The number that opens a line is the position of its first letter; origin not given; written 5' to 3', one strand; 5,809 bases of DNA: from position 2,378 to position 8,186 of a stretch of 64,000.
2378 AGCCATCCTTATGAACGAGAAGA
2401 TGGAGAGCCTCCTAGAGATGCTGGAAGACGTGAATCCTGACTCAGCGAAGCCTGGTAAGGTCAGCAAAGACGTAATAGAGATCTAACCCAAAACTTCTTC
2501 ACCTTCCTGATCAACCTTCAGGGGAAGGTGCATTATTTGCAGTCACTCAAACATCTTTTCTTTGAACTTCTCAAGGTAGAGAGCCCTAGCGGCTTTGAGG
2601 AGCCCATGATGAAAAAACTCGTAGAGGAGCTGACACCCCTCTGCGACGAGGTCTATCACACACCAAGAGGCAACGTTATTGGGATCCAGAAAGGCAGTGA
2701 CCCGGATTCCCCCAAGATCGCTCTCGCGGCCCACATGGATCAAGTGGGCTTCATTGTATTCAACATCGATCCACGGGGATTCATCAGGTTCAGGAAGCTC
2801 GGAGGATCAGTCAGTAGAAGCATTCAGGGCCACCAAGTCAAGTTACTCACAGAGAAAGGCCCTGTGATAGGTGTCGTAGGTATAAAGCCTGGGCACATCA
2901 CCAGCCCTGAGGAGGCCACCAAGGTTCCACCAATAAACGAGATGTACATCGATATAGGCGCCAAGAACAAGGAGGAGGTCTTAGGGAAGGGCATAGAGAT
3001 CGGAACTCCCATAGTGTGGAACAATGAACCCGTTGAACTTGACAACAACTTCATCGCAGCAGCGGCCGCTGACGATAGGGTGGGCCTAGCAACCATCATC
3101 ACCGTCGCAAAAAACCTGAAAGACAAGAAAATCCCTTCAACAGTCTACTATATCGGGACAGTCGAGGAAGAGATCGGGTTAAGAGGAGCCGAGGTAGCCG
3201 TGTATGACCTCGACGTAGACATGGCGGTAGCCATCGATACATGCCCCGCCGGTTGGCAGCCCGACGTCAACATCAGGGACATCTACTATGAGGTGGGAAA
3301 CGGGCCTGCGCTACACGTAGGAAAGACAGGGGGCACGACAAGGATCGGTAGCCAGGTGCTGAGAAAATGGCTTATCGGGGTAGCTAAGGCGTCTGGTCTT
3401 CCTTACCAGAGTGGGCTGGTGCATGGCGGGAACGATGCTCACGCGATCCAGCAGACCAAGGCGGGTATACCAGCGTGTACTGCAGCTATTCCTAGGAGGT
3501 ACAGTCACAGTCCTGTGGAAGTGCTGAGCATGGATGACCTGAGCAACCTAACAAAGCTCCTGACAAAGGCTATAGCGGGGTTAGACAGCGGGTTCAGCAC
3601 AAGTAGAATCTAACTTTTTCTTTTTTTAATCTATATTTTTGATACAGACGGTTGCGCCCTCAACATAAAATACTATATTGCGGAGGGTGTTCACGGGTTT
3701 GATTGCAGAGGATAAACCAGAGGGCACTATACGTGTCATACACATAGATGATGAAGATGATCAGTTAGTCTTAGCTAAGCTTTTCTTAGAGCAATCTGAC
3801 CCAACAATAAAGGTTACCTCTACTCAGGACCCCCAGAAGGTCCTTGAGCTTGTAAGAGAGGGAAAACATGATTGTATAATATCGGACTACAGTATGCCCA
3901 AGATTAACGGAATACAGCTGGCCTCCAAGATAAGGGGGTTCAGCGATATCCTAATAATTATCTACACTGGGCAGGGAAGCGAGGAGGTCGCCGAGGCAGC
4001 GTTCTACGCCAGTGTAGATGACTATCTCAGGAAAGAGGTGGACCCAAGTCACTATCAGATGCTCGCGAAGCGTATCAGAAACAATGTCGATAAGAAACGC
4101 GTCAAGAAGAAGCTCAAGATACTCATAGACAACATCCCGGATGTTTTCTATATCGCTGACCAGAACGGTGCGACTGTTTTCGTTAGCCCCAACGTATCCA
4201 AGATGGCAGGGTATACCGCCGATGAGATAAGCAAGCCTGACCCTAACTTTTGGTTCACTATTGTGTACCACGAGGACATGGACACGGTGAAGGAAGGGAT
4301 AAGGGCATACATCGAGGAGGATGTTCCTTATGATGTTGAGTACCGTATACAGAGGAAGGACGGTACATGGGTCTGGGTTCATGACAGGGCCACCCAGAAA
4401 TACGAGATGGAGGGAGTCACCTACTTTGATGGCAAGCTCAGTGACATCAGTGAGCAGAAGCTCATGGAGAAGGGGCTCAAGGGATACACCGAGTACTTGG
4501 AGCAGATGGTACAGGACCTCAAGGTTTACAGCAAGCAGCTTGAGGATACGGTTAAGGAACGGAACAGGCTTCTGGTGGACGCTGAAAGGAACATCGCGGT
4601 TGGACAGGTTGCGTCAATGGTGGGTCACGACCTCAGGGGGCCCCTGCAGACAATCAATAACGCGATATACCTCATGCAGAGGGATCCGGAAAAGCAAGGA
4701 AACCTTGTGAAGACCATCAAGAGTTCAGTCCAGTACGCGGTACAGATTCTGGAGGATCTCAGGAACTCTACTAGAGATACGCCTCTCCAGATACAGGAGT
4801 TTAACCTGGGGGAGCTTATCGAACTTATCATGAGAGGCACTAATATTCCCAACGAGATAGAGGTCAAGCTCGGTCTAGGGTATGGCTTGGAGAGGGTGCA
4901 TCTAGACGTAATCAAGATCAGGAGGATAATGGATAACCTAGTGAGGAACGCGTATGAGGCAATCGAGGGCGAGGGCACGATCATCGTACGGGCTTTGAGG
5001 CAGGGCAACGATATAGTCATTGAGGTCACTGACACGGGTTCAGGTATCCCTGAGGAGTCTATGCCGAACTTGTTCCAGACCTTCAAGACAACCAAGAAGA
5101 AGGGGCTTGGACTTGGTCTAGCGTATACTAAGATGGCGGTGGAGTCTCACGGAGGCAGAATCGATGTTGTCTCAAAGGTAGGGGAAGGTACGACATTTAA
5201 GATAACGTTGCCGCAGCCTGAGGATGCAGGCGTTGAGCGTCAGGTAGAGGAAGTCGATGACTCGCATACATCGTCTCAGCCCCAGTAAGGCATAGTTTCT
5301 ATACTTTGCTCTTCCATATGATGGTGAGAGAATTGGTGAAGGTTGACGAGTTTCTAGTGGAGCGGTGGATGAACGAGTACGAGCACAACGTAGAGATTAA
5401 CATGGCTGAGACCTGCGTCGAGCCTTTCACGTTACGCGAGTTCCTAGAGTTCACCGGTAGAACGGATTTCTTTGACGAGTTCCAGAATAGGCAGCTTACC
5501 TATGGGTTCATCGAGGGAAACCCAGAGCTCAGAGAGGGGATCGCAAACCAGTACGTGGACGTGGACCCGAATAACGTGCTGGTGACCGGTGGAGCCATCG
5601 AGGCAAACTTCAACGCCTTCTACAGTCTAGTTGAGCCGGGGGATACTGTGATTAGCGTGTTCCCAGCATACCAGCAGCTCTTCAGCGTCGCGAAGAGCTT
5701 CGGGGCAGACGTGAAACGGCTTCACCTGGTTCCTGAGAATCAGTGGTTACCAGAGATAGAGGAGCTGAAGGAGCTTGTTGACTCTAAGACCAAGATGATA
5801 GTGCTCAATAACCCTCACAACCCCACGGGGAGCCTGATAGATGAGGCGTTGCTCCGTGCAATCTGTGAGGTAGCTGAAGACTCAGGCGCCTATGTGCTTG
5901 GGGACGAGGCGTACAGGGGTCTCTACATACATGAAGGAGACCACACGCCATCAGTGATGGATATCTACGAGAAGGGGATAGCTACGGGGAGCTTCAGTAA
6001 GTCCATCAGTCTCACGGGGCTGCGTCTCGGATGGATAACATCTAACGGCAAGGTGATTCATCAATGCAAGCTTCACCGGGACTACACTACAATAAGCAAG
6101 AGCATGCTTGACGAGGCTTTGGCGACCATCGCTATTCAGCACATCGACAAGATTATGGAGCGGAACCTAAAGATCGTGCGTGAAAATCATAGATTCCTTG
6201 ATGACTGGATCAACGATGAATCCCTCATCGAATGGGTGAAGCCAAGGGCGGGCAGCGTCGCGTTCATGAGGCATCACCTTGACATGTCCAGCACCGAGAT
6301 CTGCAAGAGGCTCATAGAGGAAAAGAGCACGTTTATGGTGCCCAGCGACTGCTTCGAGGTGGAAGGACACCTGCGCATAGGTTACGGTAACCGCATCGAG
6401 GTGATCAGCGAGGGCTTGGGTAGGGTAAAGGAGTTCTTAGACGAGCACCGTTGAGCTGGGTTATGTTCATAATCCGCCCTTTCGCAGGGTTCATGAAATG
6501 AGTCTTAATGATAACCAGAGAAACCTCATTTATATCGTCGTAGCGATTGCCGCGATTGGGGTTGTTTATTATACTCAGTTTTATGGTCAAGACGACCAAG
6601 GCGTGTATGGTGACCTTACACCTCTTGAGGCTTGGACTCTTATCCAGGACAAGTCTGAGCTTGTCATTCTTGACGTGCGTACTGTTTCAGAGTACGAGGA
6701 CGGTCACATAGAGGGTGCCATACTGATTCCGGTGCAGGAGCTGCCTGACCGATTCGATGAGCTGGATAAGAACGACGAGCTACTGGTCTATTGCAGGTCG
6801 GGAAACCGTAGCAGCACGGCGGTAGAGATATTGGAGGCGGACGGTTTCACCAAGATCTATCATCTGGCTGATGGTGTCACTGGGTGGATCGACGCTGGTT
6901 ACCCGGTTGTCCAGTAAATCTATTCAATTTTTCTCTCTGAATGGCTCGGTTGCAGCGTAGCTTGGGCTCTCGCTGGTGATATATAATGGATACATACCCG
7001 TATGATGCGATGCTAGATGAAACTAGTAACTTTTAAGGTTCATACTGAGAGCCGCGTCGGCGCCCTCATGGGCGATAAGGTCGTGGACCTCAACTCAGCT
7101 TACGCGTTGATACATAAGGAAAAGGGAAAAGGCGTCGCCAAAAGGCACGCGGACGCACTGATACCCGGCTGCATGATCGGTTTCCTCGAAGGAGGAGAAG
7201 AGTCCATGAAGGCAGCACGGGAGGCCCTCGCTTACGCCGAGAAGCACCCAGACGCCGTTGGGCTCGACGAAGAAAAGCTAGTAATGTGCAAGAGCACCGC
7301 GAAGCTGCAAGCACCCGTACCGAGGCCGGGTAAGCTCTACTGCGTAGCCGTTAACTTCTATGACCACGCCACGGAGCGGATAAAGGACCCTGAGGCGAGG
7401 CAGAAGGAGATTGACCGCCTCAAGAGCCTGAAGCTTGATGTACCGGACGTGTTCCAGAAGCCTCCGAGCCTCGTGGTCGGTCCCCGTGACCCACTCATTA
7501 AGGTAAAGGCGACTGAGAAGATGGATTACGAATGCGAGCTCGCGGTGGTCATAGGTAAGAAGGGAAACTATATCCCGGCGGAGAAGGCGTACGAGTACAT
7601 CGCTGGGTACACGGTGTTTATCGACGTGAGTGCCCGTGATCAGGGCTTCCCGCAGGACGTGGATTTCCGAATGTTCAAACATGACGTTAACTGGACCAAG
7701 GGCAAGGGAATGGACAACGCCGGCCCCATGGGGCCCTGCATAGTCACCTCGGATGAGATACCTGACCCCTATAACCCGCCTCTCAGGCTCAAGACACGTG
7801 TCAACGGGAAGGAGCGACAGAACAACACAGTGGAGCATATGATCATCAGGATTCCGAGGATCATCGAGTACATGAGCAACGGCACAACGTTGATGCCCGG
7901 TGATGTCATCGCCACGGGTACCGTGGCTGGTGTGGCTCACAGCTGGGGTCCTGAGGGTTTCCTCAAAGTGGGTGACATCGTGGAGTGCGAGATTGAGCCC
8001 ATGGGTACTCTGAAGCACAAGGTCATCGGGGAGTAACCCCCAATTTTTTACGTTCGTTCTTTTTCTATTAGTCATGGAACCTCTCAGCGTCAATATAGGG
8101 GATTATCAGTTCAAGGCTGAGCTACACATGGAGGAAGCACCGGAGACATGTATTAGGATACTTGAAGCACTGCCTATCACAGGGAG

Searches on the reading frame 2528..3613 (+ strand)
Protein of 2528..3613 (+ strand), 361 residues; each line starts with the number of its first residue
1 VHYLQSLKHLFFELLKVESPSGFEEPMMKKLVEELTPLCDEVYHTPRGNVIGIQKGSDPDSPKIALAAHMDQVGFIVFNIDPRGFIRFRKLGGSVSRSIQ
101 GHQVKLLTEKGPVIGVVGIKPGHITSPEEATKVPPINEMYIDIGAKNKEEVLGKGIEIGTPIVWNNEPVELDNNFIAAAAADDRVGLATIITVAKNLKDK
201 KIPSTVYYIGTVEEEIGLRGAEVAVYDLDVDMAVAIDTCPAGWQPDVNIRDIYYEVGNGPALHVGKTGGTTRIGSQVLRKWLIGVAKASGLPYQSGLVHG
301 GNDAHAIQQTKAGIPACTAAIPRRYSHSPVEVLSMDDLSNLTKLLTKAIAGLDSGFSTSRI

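Call 27: search_protein_families(library=pfam, max_evalue=0.001, proteins=[window:2528-3613:+])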
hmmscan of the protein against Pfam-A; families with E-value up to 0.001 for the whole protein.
window:2528-3613:+ (361 aa): 3 families
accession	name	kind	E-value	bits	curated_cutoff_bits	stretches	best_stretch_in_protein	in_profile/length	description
PF05343.19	Peptidase_M42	-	4.5e-87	292.2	23.2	1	48-344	1-292/292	M42 glutamyl aminopeptidase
PF01546.33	Peptidase_M20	-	4e-10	40.4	24.6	1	168-349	18-204/206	Peptidase family M20/M25/M40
PF04389.22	Peptidase_M28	-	1e-05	25.8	21.3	0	176-319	26-158/193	Peptidase family M28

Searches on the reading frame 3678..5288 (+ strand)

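Call 27: search_protein_families(library=pfam, max_evalue=0.001, proteins=[window:3678-5288:+])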
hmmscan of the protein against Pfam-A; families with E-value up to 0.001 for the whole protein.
window:3678-5288:+ (536 aa): 8 families
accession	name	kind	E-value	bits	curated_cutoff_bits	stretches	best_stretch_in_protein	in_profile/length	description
PF02518.31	HATPase_c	-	1.8e-25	89.9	26.4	1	410-514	2-110/111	Histidine kinase-, DNA gyrase B-, and HSP90-like ATPase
PF00072.30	Response_reg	-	6.4e-20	71.8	30.2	1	20-125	1-105/111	Response regulator receiver domain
PF08447.18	PAS_3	-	1.1e-18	67.7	25.6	1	167-239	2-73/89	PAS fold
PF00512.31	HisKA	-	2.9e-09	37.3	26.9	1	309-366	3-62/66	His Kinase A (phospho-acceptor) domain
PF13426.13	PAS_9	-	1.9e-06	28.5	27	1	154-235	1-78/103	PAS domain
PF00989.32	PAS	-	3.2e-05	24.4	22.6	1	149-250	6-106/113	PAS fold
PF13581.12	HATPase_c_2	-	7.4e-05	23.2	27.4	1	418-489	40-110/127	Histidine kinase-like ATPase domain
PF14501.12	HATPase_c_5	-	0.00051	20.3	22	0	412-499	4-90/102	GHKL domain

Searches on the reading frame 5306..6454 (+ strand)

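Call 27: search_protein_families(library=pfam, max_evalue=0.001, proteins=[window:5306-6454:+])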
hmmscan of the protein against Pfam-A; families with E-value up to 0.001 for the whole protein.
window:5306-6454:+ (382 aa): 4 families
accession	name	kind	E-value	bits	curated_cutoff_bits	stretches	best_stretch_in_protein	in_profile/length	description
PF00155.27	Aminotran_1_2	-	2.3e-47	162.4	19.7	1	65-361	37-348/361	Aminotransferase class I and II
PF01053.26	Cys_Met_Meta_PP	-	2.6e-05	23.4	27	1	97-203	76-176/381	Cys/Met metabolism PLP-dependent enzyme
PF00266.25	Aminotran_5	-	0.00022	20.7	21.5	1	74-202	47-177/371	Aminotransferase class-V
PF12897.13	Asp_aminotransf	-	0.0007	18.9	27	0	66-270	65-289/421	Aspartate amino-transferase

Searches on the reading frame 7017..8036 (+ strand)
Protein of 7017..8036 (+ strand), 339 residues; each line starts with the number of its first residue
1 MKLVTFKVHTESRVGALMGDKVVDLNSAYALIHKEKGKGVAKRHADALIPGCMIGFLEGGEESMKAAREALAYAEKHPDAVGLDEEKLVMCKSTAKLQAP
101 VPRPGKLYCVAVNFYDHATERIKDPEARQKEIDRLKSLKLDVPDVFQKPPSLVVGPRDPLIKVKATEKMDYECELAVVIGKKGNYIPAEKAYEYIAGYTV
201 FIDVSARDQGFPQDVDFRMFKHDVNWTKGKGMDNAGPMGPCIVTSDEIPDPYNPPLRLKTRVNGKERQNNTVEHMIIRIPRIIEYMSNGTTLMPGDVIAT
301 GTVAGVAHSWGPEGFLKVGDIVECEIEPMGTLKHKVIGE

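Call 27: search_protein_families(library=pfam, max_evalue=0.001, proteins=[window:7017-8036:+])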
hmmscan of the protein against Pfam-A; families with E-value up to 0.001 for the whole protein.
window:7017-8036:+ (339 aa): 1 family
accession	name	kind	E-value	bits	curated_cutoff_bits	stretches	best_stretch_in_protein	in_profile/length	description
PF01557.24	FAA_hydrolase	-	1e-59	202.2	23.9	1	106-336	1-213/214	Fumarylacetoacetate (FAA) hydrolase C-terminal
